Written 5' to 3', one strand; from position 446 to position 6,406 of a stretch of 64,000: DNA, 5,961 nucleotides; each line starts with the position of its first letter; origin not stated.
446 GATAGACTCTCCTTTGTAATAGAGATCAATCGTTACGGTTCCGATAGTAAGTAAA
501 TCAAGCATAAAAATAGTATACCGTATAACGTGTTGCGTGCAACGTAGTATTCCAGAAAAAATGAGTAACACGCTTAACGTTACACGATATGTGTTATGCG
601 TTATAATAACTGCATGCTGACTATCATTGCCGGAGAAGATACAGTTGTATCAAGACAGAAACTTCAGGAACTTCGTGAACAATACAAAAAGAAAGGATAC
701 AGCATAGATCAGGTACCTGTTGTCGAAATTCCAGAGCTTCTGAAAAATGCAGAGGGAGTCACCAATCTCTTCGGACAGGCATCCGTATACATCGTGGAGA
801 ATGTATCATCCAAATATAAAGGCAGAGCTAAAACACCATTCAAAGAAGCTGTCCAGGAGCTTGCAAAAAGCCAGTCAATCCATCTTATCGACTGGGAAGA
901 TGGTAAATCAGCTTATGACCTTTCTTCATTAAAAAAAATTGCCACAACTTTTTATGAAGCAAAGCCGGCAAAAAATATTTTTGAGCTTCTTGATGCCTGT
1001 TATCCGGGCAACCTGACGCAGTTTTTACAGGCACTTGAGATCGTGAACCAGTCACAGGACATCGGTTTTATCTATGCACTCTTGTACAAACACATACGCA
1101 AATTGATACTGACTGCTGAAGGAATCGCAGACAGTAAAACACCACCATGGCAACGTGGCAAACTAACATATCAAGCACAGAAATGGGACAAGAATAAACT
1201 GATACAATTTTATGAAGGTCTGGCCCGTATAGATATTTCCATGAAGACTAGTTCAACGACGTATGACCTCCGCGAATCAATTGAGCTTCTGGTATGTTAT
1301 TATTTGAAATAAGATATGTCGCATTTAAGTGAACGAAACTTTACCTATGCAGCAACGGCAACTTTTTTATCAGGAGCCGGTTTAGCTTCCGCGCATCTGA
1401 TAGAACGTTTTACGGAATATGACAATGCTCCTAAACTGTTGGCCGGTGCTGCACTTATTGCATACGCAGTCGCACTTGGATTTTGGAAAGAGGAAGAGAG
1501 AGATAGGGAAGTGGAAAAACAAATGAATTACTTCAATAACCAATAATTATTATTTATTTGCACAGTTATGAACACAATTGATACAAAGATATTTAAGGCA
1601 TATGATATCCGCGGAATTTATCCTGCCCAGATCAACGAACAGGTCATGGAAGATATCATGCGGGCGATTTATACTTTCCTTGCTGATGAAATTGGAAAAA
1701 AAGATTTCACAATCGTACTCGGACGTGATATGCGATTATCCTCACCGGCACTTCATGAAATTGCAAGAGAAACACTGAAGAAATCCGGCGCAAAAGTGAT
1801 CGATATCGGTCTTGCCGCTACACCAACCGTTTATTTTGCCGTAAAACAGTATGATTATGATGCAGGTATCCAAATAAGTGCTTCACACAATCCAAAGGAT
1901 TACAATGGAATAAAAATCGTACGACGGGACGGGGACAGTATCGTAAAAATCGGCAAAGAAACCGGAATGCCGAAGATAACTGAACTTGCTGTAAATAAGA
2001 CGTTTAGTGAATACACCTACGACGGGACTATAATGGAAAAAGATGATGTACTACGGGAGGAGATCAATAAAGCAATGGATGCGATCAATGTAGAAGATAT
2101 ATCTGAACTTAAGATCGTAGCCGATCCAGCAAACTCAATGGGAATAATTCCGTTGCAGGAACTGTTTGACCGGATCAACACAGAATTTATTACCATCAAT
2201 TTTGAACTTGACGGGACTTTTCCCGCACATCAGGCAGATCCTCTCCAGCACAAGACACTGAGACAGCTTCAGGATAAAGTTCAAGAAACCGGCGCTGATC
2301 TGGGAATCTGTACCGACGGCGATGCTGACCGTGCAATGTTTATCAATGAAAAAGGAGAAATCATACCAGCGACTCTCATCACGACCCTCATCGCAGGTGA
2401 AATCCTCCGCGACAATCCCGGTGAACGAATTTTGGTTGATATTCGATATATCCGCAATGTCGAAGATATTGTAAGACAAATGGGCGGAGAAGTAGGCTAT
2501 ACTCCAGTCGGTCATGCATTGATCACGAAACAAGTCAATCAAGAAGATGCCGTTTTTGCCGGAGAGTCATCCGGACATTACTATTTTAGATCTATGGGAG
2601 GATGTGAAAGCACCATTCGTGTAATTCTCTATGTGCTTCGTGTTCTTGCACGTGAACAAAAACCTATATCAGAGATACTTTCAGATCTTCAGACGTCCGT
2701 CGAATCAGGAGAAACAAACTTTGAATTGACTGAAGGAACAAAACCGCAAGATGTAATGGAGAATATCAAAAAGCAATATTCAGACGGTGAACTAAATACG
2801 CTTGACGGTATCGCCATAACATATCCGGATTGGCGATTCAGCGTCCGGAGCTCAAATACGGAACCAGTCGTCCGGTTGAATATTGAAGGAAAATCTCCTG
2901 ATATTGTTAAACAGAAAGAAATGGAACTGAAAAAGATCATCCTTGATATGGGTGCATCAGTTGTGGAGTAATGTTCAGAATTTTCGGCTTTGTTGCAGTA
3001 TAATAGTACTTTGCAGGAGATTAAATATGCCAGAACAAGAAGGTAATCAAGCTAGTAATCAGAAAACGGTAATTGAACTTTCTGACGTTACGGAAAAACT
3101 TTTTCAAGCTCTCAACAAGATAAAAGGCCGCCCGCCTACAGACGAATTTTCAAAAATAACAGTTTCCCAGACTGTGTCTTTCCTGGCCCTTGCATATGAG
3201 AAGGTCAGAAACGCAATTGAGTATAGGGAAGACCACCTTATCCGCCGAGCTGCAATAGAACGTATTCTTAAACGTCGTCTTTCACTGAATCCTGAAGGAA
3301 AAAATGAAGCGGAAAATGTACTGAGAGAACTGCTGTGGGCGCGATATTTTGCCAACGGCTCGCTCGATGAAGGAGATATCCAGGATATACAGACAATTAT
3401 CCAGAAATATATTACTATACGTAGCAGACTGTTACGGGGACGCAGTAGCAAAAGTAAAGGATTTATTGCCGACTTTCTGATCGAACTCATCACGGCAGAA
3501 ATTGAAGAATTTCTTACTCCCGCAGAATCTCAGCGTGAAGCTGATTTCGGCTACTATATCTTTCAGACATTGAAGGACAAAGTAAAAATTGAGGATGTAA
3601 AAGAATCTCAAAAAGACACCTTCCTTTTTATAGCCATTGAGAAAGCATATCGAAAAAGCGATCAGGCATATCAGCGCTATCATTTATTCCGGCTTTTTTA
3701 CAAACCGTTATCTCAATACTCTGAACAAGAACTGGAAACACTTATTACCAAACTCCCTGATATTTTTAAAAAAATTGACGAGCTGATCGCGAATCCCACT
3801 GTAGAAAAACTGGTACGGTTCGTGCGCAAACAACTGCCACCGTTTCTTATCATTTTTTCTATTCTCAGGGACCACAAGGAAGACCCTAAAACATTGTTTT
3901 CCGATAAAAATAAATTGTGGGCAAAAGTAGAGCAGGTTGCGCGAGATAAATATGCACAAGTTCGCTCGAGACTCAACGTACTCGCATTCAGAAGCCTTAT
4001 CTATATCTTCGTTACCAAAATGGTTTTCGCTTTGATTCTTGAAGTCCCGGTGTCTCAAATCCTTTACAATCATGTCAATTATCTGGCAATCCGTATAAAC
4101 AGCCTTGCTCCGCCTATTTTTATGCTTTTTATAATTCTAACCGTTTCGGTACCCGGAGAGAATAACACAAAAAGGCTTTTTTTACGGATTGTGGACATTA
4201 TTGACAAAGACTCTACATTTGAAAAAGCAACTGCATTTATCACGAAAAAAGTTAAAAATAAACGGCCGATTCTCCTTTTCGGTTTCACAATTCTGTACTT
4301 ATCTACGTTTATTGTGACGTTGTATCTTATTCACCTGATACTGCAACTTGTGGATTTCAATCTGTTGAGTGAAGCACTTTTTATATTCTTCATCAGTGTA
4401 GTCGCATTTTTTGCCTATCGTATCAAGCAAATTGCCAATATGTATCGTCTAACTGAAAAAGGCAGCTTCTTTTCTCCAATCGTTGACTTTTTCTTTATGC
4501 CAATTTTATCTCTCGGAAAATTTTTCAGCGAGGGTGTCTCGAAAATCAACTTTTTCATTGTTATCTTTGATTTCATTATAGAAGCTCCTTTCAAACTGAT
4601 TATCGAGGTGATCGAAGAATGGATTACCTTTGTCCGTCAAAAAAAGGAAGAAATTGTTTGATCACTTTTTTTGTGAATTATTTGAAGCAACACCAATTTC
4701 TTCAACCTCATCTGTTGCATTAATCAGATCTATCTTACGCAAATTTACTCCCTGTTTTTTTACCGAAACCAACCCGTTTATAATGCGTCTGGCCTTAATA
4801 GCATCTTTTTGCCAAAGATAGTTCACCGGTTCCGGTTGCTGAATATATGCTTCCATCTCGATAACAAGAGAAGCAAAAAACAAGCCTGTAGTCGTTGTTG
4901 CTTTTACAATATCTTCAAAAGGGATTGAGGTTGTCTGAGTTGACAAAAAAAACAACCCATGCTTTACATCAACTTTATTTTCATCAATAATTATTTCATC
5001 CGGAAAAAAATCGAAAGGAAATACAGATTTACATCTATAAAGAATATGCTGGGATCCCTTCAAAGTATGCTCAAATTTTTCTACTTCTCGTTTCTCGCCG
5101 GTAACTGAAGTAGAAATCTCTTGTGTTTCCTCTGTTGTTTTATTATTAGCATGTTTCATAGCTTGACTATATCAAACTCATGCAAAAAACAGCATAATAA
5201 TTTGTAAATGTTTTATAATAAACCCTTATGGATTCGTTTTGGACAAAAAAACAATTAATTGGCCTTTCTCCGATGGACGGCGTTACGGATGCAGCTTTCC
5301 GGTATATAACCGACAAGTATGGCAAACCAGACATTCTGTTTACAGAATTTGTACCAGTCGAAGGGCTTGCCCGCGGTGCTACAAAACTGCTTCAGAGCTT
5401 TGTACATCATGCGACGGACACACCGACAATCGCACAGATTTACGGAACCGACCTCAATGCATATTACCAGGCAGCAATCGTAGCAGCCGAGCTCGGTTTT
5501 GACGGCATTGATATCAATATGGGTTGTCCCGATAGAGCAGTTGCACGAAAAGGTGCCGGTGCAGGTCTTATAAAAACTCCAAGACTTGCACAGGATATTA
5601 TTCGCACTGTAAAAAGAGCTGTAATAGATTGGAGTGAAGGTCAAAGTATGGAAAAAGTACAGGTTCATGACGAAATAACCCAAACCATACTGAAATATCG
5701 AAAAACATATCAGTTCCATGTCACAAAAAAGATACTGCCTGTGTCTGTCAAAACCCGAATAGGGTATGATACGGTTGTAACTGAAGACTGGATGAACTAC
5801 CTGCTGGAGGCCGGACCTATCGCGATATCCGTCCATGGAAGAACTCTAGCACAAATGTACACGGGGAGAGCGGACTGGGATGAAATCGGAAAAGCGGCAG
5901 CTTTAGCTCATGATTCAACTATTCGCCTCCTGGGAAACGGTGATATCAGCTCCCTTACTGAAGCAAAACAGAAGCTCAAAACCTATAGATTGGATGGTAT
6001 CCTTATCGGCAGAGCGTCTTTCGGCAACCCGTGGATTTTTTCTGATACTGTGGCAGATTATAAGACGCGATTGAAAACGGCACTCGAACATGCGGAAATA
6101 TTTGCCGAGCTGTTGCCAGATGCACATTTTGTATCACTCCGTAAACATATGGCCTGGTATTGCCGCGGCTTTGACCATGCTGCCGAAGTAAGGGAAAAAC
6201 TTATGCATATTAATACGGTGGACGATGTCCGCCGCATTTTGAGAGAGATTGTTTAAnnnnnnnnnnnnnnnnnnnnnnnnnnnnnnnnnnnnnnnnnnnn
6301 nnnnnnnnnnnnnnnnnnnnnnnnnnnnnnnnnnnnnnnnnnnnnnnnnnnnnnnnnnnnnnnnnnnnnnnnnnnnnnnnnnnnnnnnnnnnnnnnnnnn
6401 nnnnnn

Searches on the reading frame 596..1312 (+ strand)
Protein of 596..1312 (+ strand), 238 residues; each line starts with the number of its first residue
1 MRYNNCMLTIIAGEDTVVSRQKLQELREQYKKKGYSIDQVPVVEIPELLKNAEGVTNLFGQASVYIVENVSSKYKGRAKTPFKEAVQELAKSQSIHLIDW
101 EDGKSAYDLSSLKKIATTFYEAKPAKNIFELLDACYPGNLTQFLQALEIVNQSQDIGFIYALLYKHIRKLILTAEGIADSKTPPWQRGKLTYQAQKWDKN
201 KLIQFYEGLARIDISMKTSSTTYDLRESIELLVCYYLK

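Call 73: search_protein_families(library=pfam, proteins=[window:596-1312:+], max_evalue=0.0001)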
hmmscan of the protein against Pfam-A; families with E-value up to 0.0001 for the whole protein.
window:596-1312:+ (238 aa): 1 family
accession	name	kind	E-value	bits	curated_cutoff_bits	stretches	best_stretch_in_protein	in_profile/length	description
PF21694.2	DNA_pol3_delta_C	-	3.9e-07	30.5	27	1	126-225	2-112/121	DNA polymerase III delta subunit, C-terminal domain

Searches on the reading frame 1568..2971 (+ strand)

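Call 73: search_protein_families(library=pfam, proteins=[window:1568-2971:+], max_evalue=0.0001)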
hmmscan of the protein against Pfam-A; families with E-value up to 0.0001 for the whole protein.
window:1568-2971:+ (467 aa): 4 families
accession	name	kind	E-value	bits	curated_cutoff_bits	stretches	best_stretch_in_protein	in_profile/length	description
PF02878.22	PGM_PMM_I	-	1.1e-33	116.2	22.5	1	7-125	2-119/138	Phosphoglucomutase/phosphomannomutase, alpha/beta/alpha domain I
PF02879.22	PGM_PMM_II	-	8.2e-21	74.9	29.3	1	166-263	7-103/103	Phosphoglucomutase/phosphomannomutase, alpha/beta/alpha domain II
PF02880.22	PGM_PMM_III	-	1.7e-16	60.8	20.7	1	272-374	6-111/115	Phosphoglucomutase/phosphomannomutase, alpha/beta/alpha domain III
PF00408.26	PGM_PMM_IV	-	3.2e-09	37.2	23.1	1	382-454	1-65/68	Phosphoglucomutase/phosphomannomutase, C-terminal domain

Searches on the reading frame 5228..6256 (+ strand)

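Call 73: search_protein_families(library=pfam, proteins=[window:5228-6256:+], max_evalue=0.0001)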
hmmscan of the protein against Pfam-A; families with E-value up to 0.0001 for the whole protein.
window:5228-6256:+ (342 aa): 1 family
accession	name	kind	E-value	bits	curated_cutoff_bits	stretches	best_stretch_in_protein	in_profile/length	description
PF01207.24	Dus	-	5.5e-60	203.5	20.4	2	13-132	2-121/311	Dihydrouridine synthase (Dus)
